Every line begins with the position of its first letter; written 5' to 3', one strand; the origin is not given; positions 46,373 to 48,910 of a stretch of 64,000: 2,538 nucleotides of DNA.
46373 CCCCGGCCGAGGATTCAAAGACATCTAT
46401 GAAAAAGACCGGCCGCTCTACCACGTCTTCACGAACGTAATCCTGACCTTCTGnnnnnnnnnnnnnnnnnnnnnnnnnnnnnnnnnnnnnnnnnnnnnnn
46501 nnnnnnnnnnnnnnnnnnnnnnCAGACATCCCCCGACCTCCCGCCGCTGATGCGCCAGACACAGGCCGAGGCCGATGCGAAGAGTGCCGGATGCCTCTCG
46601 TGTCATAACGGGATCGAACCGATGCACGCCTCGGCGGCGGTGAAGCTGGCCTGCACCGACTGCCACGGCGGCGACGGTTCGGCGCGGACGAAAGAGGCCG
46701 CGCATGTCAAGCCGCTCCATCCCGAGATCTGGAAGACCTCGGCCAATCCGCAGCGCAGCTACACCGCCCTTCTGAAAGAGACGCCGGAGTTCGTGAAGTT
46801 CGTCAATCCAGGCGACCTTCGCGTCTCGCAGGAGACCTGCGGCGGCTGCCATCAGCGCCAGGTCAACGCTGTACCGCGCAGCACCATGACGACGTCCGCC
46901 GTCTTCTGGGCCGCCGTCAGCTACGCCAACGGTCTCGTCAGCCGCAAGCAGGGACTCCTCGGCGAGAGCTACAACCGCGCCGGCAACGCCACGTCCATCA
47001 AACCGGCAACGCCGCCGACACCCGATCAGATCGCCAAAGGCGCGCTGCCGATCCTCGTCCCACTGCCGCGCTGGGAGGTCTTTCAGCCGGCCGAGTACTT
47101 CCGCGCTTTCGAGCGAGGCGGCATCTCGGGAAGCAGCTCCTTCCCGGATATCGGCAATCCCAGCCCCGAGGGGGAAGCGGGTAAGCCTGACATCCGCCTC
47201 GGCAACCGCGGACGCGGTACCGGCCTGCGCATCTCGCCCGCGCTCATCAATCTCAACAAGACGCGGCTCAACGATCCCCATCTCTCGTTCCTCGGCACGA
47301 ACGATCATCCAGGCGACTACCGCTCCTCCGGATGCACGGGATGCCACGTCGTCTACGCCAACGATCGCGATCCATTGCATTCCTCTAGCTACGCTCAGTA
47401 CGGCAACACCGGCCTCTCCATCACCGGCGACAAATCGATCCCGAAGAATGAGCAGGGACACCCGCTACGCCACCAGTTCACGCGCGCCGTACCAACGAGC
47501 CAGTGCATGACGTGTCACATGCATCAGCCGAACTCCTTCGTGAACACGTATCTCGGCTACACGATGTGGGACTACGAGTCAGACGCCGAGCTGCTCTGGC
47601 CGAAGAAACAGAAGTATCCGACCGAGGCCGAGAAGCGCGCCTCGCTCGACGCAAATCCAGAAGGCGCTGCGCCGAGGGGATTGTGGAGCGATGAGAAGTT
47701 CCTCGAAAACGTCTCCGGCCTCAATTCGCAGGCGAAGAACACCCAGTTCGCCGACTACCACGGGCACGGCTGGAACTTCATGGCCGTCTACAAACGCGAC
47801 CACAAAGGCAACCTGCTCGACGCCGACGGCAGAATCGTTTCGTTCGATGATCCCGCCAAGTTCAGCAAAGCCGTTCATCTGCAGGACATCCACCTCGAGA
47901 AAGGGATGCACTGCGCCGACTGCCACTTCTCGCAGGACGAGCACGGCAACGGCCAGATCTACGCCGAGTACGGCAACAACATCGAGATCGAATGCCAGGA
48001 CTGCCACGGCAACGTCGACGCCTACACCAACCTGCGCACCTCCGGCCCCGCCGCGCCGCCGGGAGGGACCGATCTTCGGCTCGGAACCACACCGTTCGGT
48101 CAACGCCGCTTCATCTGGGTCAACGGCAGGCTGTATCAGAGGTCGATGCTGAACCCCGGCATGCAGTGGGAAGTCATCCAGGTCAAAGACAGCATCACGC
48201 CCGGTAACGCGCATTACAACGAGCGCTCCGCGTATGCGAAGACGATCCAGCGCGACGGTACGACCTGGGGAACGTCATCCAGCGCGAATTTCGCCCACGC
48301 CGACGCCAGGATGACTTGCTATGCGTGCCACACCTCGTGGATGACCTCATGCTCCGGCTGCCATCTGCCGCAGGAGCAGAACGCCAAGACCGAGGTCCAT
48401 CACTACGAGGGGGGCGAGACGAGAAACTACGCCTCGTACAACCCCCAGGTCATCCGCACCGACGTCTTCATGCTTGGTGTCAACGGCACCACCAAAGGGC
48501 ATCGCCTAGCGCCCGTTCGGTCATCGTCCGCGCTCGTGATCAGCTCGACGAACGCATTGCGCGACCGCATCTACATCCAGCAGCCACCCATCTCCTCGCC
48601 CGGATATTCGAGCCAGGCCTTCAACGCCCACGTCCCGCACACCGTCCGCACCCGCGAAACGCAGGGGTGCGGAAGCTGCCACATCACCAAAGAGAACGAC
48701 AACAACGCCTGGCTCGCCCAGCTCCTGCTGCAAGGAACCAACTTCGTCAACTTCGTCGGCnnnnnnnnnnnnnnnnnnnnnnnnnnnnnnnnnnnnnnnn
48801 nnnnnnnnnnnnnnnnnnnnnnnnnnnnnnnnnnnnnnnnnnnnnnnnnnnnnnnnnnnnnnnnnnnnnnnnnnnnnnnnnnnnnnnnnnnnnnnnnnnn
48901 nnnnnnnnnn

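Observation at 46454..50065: Multihaem cytochrome fused to an LVIVD-repeat beta-propeller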

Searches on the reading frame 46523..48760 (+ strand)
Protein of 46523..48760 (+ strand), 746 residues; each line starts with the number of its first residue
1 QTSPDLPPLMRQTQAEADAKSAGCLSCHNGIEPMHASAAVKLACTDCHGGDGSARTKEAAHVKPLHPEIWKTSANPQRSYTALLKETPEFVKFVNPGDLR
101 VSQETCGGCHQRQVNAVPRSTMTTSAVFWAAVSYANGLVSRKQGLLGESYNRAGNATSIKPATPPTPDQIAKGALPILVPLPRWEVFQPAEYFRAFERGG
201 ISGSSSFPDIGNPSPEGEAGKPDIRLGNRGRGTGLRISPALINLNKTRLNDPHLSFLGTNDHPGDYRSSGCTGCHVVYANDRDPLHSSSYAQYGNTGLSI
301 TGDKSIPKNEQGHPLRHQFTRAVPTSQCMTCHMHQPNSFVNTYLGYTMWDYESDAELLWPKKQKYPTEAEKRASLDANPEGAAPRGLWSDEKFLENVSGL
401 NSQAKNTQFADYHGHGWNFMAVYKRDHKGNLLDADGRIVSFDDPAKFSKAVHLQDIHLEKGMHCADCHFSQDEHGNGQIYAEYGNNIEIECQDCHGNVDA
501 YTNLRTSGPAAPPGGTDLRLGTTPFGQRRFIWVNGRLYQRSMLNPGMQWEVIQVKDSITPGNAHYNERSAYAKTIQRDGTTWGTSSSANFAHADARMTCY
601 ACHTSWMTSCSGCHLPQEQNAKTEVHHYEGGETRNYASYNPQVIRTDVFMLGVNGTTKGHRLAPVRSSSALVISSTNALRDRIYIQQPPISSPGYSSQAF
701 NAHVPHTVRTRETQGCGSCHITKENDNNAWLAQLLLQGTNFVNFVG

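Call 32: find_related_loci(query=A4, collection=genome_contigs, flank=10000)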
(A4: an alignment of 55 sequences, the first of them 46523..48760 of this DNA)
Query A4 (746 aa) in genome_contigs; peptide patterns used: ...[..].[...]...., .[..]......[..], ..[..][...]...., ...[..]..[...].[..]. (x = any residue, [..] = any of these).
599 stretches matched a pattern (row limit reached: there are more); 576 encode a relative of the query (tblastn E <= 1e-3); the best 80 are kept; 80 distinct loci.
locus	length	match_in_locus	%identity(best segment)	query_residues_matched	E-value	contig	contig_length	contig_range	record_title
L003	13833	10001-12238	94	1-746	0e+0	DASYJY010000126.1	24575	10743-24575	MAG TPA_asm: Thermoanaerobaculia bacterium isolate SMAG_U4307 k141_2269962, whole genome shotgun sequence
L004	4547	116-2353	92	1-746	0e+0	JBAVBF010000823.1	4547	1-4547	MAG: Thermoanaerobaculia bacterium isolate MFD01439_ilm_asm_bin18 k127_236746, whole genome shotgun sequence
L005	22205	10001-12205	77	4-746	0e+0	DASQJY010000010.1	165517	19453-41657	MAG TPA_asm: Thermoanaerobaculia bacterium isolate SMAG_U11898 k141_4701570, whole genome shotgun sequence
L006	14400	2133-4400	75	9-746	0e+0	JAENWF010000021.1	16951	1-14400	MAG: Thermoanaerobaculia bacterium isolate 3_4_m_bin3 c_000000238594, whole genome shotgun sequence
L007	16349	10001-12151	77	22-746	0e+0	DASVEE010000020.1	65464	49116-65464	MAG TPA_asm: Thermoanaerobaculia bacterium isolate SMAG_U2052 k141_438980, whole genome shotgun sequence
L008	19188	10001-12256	74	3-746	0e+0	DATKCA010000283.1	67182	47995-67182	MAG TPA_asm: Thermoanaerobaculia bacterium isolate SMAG_U14434 k141_2603208, whole genome shotgun sequence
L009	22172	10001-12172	76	9-746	0e+0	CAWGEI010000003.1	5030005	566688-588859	MAG: uncultured Acidobacteriota bacterium isolate MFD01916.bin.2.105 genome assembly, contig: contig_3365, whole genome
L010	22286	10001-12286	69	3-746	0e+0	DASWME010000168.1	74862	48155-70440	MAG TPA_asm: Thermoanaerobaculia bacterium isolate SMAG_U3379 k141_27557, whole genome shotgun sequence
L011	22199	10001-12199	81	6-746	0e+0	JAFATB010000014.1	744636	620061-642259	MAG: Acidobacteriota bacterium isolate CP_BM_ER_R9_1 BM_ER_R9_k147_1692367, whole genome shotgun sequence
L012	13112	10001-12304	68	1-746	0e+0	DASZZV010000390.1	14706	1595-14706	MAG TPA_asm: Thermoanaerobaculia bacterium isolate SMAG_U6245 k141_75875, whole genome shotgun sequence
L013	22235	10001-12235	92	1-746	0e+0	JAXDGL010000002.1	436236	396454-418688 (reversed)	MAG: Thermoanaerobaculia bacterium isolate BP_50 scaffold_1240443, whole genome shotgun sequence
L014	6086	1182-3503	59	9-746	0e+0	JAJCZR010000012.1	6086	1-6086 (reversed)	MAG: Deltaproteobacteria bacterium isolate OFTM253 OFTM253_11, whole genome shotgun sequence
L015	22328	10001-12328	59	9-746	0e+0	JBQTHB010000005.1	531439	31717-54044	MAG: Deltaproteobacteria bacterium isolate SAW255 c_000000309637_partial_0_531439, whole genome shotgun sequence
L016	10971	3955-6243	58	12-746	0e+0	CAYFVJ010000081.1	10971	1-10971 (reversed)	MAG TPA_asm: uncultured Alteromonadaceae bacterium isolate ERP107533_co1_157 genome assembly, contig: NODE_6072_length_1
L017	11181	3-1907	69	114-746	0e+0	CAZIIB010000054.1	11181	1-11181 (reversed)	MAG TPA_asm: uncultured Thermoanaerobaculia bacterium isolate SRP214966_co3_65 genome assembly, contig: NODE_9578_length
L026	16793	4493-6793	58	7-746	0e+0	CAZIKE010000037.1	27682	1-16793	MAG TPA_asm: uncultured Chitinophagales bacterium isolate SRP290908_co1_392 genome assembly, contig: NODE_2068_length_27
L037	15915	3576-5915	56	2-746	0e+0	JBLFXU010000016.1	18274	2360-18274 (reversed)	MAG: Bacteroidia bacterium isolate 3300053784_68 Ga0535638_0003271, whole genome shotgun sequence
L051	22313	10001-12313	56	2-746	0e+0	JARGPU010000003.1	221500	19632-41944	MAG: Alcanivoracaceae bacterium isolate bin_to_oxhcr2.014 NODE_47_length_221500_cov_21.551166, whole genome shotgun sequ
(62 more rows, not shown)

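Call 38: search_protein_families(library=pfam, proteins=[L051:1150-3645:+, L051:3648-4538:+, L051:4513-6207:+, L051:6204-8150:+, L051:8147-9880:+, L051:9887-13651:+, L051:13648-14904:+], max_evalue=0.1)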
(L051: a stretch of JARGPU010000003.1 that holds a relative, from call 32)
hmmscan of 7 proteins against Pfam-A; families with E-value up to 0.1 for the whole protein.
L051:1150-3645:+ (831 aa): 29 families (the best 25 are shown)
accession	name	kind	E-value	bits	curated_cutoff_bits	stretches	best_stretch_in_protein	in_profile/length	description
PF00027.35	cNMP_binding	-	1e-37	128.4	27.5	2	536-622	2-89/89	Cyclic nucleotide-binding domain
PF13738.12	Pyr_redox_3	-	9.9e-34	117.4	30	1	46-333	1-305/305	Pyridine nucleotide-disulphide oxidoreductase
PF07992.20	Pyr_redox_2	-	1.7e-31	110.2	26.1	1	44-348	2-291/291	Pyridine nucleotide-disulphide oxidoreductase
PF13247.11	Fer4_11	-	2.5e-11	44.1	26.2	2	707-761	5-62/100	4Fe-4S dicluster domain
PF12838.12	Fer4_7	-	1.2e-10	42.1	27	2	742-815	1-52/52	4Fe-4S dicluster domain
PF12837.12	Fer4_6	-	2.8e-10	40.1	25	2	738-758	4-24/24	4Fe-4S binding domain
PF13187.11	Fer4_9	-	1.3e-09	38.3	27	2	742-815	1-51/52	4Fe-4S dicluster domain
PF00037.32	Fer4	-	2.1e-09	37.3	21.1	2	737-759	2-24/24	4Fe-4S binding domain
PF00070.33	Pyr_redox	-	3e-08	34.5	22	1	197-273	2-79/82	Pyridine nucleotide-disulphide oxidoreductase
PF03486.20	HI0933_like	-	3e-08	33.9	50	2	44-82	2-40/244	HI0933-like protein Rossmann domain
PF25160.1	LdpA_Fe-S-bd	-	4.2e-07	30.1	27.6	1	714-761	4-46/49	LdpA Fe-S cluster-binding domain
PF13237.11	Fer4_10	-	8.3e-07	29.3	25.5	2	707-754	4-53/53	4Fe-4S dicluster domain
PF13434.12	Lys_Orn_oxgnase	-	5.1e-06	26.3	21.3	1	122-253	106-248/339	L-lysine 6-monooxygenase/L-ornithine 5-monooxygenase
PF01946.23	Thi4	-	2e-05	24.4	26.2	1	43-73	18-49/235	Thi4 family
PF13183.11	Fer4_8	-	9.2e-05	23.4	27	1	740-814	2-67/68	4Fe-4S dicluster domain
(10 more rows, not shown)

L051:3648-4538:+ (296 aa): 1 family
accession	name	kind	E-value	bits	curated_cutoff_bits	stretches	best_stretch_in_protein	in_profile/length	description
PF11742.13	DUF3302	-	0.0069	17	32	1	107-141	3-37/77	Protein of unknown function (DUF3302)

L051:4513-6207:+ (564 aa): 6 families
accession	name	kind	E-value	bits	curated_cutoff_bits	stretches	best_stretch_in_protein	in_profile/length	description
PF14522.11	Cytochrome_C7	-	4.2e-14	52.6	24.8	2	496-552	2-67/67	Cytochrome c7 and related cytochrome c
PF14537.11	Cytochrom_c3_2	-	1.4e-09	38.7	25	1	198-273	1-78/79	Cytochrome c3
PF00498.31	FHA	-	2.7e-09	37.8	20.7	1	39-99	2-66/67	FHA domain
PF02085.21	Cytochrom_CIII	-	8.3e-09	36.1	22.9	2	196-273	25-101/101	Class III cytochrome C family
PF09699.15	Paired_CXXCH_1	-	1.1e-07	31.9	20.6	2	499-538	1-40/41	Doubled CXXCH motif (Paired_CXXCH_1)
PF16697.10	Yop-YscD_cpl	-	0.0002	22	33.2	1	32-98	13-82/94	Inner membrane component of T3SS, cytoplasmic domain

L051:6204-8150:+ (648 aa): 1 family
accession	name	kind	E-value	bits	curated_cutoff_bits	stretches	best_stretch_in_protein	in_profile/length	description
PF03928.20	HbpS-like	-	2.2e-24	86.4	25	4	353-429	3-76/128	Haem degrading protein HbpS-like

L051:8147-9880:+ (577 aa): 0 families

L051:9887-13651:+ (1254 aa): 4 families
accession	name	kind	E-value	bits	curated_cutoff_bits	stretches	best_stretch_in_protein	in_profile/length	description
PF08309.17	LVIVD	-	2.7e-19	68.7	20.2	3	1084-1121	3-40/42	LVIVD repeat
PF14537.11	Cytochrom_c3_2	-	6.1e-07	30.3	25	0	55-102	5-50/79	Cytochrome c3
PF22113.1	Mtrc-MtrF_II-IV_dom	-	0.0023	17.9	30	1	56-166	6-91/176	Outer membrane cytochrome MtrC/MtrF-like, domains II/IV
PF14522.11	Cytochrome_C7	-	0.0026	18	24.8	0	513-560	9-53/67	Cytochrome c7 and related cytochrome c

L051:13648-14904:+ (418 aa): 5 families
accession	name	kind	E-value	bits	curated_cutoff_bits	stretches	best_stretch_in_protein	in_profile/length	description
PF13435.11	Cytochrome_C554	-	1.2e-09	39.4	20.8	1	48-119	8-84/84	Cytochrome c554 and c-prime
PF14522.11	Cytochrome_C7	-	2.4e-05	24.5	24.8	1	86-160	13-66/67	Cytochrome c7 and related cytochrome c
PF22113.1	Mtrc-MtrF_II-IV_dom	-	0.0043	17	30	1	114-163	84-166/176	Outer membrane cytochrome MtrC/MtrF-like, domains II/IV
PF14537.11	Cytochrom_c3_2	-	0.0048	17.8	25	0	85-164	3-68/79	Cytochrome c3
PF02335.20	Cytochrom_C552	-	0.0078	15.7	24.1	1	82-161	83-176/438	Cytochrome c552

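Call 40: predict_structure(alignment_id=A4)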
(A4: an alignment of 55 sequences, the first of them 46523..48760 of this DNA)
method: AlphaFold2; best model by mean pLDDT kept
length: 746 residues; sequences in the alignment: 55
mean_pLDDT: 75.3   pTM: 0.80
mean pLDDT of the five models: 75.3, 74.1, 73.7, 69.7, 64.5
residues with pLDDT >= 90: 204; 70-90: 283; 50-70: 168; < 50: 91
segments of 3 or more residues with pLDDT < 50: 1-3, 190-236, 601-603, 644-646, 688-698, 730-746
pLDDT, mean of each block of 10 residues (from residue 1): 63 92 93 88 93 92 94 84 90 93 91 91 74 65 77 89 92 88 60 38 35 36 36 46 59 70 67 85 88 87 93 89 80 55 78 85 82 72 75 81 89 68 83 93 93 84 87 87 83 89 92 92 93 95 93 91 87 81 81 74 52 62 62 65 55 71 67 62 55 46 64 61 52 42 31
secondary structure, 60 per line:
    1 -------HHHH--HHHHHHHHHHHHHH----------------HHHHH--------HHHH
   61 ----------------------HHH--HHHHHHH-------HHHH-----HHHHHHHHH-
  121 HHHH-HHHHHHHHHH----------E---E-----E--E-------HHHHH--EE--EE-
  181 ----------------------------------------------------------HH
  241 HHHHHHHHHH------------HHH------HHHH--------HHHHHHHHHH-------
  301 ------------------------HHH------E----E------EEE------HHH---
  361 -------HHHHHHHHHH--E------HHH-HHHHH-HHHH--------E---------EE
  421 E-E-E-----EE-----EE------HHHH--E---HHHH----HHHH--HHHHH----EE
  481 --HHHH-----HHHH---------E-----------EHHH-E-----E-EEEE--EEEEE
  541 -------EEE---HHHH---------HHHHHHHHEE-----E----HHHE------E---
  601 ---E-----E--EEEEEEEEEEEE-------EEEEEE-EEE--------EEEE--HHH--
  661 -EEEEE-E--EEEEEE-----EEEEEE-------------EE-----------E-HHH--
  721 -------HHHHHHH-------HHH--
elements in order (helices of 4 or more, strands of 3 or more residues): H8-11 H14-27 H44-48 H57-60 H88-94 H102-105 H111-119 H121-124 H126-135 H167-171 H239-250 H272-275 H284-293 E346-348 H368-377 H391-395 H397-400 E419-421 H446-449 H456-459 H464-467 H470-474 H483-486 H492-495 E530-533 E536-540 E548-550 H554-557 H567-574 E613-624 E632-637 E639-641 E650-653 E662-666 E671-676 E682-687 H728-734

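Call 45: fold_search(model_id=the predicted structure, library=pdb)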
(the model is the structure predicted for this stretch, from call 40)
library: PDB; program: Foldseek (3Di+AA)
matches with E <= 10: 23; with E <= 0.001: 0
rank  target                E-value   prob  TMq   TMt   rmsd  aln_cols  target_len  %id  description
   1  7tvz_E                1.5e+00  0.01  0.05  0.06  16.3       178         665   10  Cryo-EM structure of human band 3-protein 4.2 complex in diagonal conformation (released 2022-06-08)
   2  8cs9_X                2.7e+00  0.01  0.06  0.06  15.3       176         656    9  Composite reconstruction of Class 1 of the erythrocyte ankyrin-1 complex (released 2022-07-20)
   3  5byf_B                4.5e+00  0.03  0.06  0.12  10.8       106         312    7  Crystal structure of human ribokinase in complex with AMP (released 2016-06-15)
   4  1ssk                  5.0e+00  0.00  0.03  0.11  20.5       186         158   11  Structure of the N-terminal RNA-binding Domain of the SARS CoV Nucleocapsid Protein (released 2004-06-08)
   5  2fv7_A                6.0e+00  0.02  0.06  0.12  11.1       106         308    7  Crystal structure of human ribokinase (released 2006-02-28)
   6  2pkf_B                6.3e+00  0.02  0.06  0.11  12.1       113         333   12  Crystal structure of M tuberculosis Adenosine Kinase (apo) (released 2007-06-19)
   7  5byf_A                6.3e+00  0.02  0.05  0.11  11.1       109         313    7  Crystal structure of human ribokinase in complex with AMP (released 2016-06-15)
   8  9i5x_8                6.7e+00  0.08  0.03  0.43   3.0        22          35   27  Porphyromonas gingivalis 70S ribosome (W83 Strain) (released 2025-08-20)
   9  6c9p_A                6.7e+00  0.02  0.06  0.11  11.6       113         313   12  Mycobacterium tuberculosis adenosine kinase bound to 6-methylmercaptopurine riboside (released 2019-05-01)
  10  3ssn_C                6.7e+00  0.01  0.05  0.09  10.3       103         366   10  MycE Methyltransferase from the Mycinamycin Biosynthetic Pathway in Complex with Mg, SAH, and Mycinamycin VI (released 2011-08-24)
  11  9i5t_8                7.5e+00  0.07  0.03  0.39   3.0        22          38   27  50S subunit of P. gingivalis ribosome with Lefamulin (released 2025-08-20)
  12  3b1q_C                7.5e+00  0.02  0.06  0.12  10.5       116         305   11  Structure of Burkholderia thailandensis nucleoside kinase (BthNK) in complex with inosine (released 2011-11-02)
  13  2pkf_A                7.5e+00  0.02  0.06  0.12  12.0       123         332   12  Crystal structure of M tuberculosis Adenosine Kinase (apo) (released 2007-06-19)
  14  8otz_OG               7.5e+00  0.00  0.03  0.04  18.6        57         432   14  48-nm repeat of the native axonemal doublet microtubule from bovine sperm (released 2023-11-22)
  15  7sja_A                8.0e+00  0.01  0.02  0.03  20.1        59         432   15  Undecorated 13pf E254N microtubule from recombinant human tubulin (released 2022-01-19)
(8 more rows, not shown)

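Call 49: search_protein_families(library=ncbifam, proteins=[L051:1150-3645:+, L051:3648-4538:+, L051:4513-6207:+, L051:6204-8150:+, L051:8147-9880:+, L051:9887-13651:+, L051:13648-14904:+], max_evalue=0.01)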
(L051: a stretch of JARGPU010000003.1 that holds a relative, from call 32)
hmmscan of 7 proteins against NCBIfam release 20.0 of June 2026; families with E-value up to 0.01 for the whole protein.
L051:1150-3645:+ (831 aa): 93 families (the best 25 are shown)
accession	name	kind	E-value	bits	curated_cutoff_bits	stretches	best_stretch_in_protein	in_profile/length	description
TIGR04018.1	Bthiol_YpdA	hypoth_equivalog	7.4e-41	140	339.9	1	44-337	1-290/316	YpdA family putative bacillithiol disulfide reductase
NF008732.0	PRK11753.1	equivalog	4.4e-25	88.4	266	2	522-640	12-132/214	cAMP-activated global transcriptional regulator CRP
TIGR01292.1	TRX_reduct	equivalog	3.4e-23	81.9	343.45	1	44-337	2-276/300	thioredoxin-disulfide reductase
NF009408.0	PRK12769.1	equivalog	3e-17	62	1003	1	669-825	6-151/659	formate-dependent uric acid utilization protein AegA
NF007658.0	PRK10330.1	equivalog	8.1e-17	61.3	260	1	668-827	5-163/181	electron transport protein HydN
NF058543.1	ActPatMycb56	equivalog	8.3e-16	57.7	460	2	521-630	7-115/317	acetyltransferase Pat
NF041163.2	encap_f2b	equivalog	6.5e-15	55.2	400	2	523-641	85-206/450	family 2B encapsulin nanocompartment shell protein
TIGR01350.1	lipoamide_DH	equivalog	6.3e-14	51.5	408.8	1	147-365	122-339/461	dihydrolipoyl dehydrogenase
NF045766.1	PhenlGlyoxDHPadI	equivalog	2.7e-13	49.5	700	1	664-765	3-110/443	NADH-dependent phenylglyoxylate dehydrogenase subunit beta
TIGR02951.1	DMSO_dmsB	equivalog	3.4e-13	49.9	214.1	1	703-762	55-116/161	DMSO/selenate family reductase complex B subunit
NF041715.1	arsenate_red_ArrB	equivalog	5.4e-13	49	450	1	669-762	6-108/233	arsenate respiratory reductase iron-sulfur subunit ArrB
TIGR03140.1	AhpF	equivalog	2.3e-11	43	502.9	1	33-338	203-489/515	alkyl hydroperoxide reductase subunit F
NF003585.0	PRK05249.1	equivalog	4.6e-11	42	465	1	193-361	175-339/464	Si-specific NAD(P)(+) transhydrogenase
TIGR04105.1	FeFe_hydrog_B1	subfamily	7.3e-11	41.4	450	1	705-820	106-209/462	monomeric [FeFe] hydrogenase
TIGR03143.1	AhpF_homolog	hypoth_equivalog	3.6e-10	39.1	687.65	1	39-335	1-282/555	putative alkyl hydroperoxide reductase F subunit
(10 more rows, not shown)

L051:3648-4538:+ (296 aa): 0 families

L051:4513-6207:+ (564 aa): 6 families
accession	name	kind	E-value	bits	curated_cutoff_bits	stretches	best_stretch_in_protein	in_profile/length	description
TIGR03354.1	VI_FHA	hypoth_equivalog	5.4e-07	29.8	120.25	1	18-106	11-101/420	type VI secretion system-associated FHA domain protein TagH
NF041660.2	oxygluDhInhib_OdhI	equivalog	4.1e-05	23.5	200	1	33-107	53-128/130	oxoglutarate dehydrogenase inhibitor Odhl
NF047727.1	4hemeCytCCctA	equivalog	0.00026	21.1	180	0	218-289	36-103/109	tetraheme c-type cytochrome CctA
TIGR01905.1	paired_CXXCH_1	subfamily_domain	0.00032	20.6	25.2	1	503-536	5-38/41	doubled CXXCH domain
TIGR03508.1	decahem_SO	subfamily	0.00085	18.9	192.2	0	218-280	166-226/258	DmsE family decaheme c-type cytochrome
NF045713.1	CxxCH_16_HmcA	equivalog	0.0057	15.3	400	1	440-547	57-152/541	sulfate respiration complex hexadecaheme cytochrome HmcA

L051:6204-8150:+ (648 aa): 1 family
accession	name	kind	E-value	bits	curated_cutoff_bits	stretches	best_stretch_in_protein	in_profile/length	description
NF007275.0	PRK09732.1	equivalog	3.2e-06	27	246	0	352-414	6-67/134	hypothetical protein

L051:8147-9880:+ (577 aa): 0 families

L051:9887-13651:+ (1254 aa): 5 families
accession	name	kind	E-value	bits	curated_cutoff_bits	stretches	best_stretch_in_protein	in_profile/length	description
NF040943.1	cytoc3_ExtM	equivalog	3.5e-13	48.7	800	1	514-565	258-309/599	selenite/tellurite reduction operon c-type cytochrome ExtM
TIGR04312.1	choice_anch_B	subfamily_domain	5.2e-05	22.7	100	1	1051-1164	45-166/364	choice-of-anchor B family protein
TIGR03153.1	cytochr_NrfH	equivalog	0.00098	19.2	134.2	0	520-559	27-63/138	cytochrome c nitrite reductase small subunit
NF040968.1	FeS_ExtO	equivalog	0.0058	15.5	200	0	654-784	220-339/416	selenite/tellurite reduction operon b-type cytochrome iron-sulfur cluster-binding subunit ExtO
NF040967.1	cytc_ExtN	equivalog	0.0093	14.8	200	0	654-784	220-340/415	selenite/tellurite reduction operon c-type cytochrome ExtN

L051:13648-14904:+ (418 aa): 5 families
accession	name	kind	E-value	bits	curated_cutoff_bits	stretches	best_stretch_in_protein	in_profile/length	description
NF043010.1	Cyt554_Nsmonas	equivalog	1.7e-05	24.3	400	1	10-161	16-162/238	cytochrome c-550 CycA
NF041198.1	UshA_like_PCGU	equivalog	0.00011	20.9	275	1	52-162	421-510/519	UshA-like (seleno)protein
TIGR01904.2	GSu_C4xC__C2xCH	domain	0.00017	21.3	27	0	231-258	35-62/73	CxxxxCH/CxxCH domain c-type cytochrome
TIGR03508.1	decahem_SO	subfamily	0.00046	19.7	192.2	1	87-167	3-83/258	DmsE family decaheme c-type cytochrome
NF041028.1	decahem_GSU2203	exception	0.0014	17.9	325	1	86-163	36-111/317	GSU2203 family decaheme c-type cytochrome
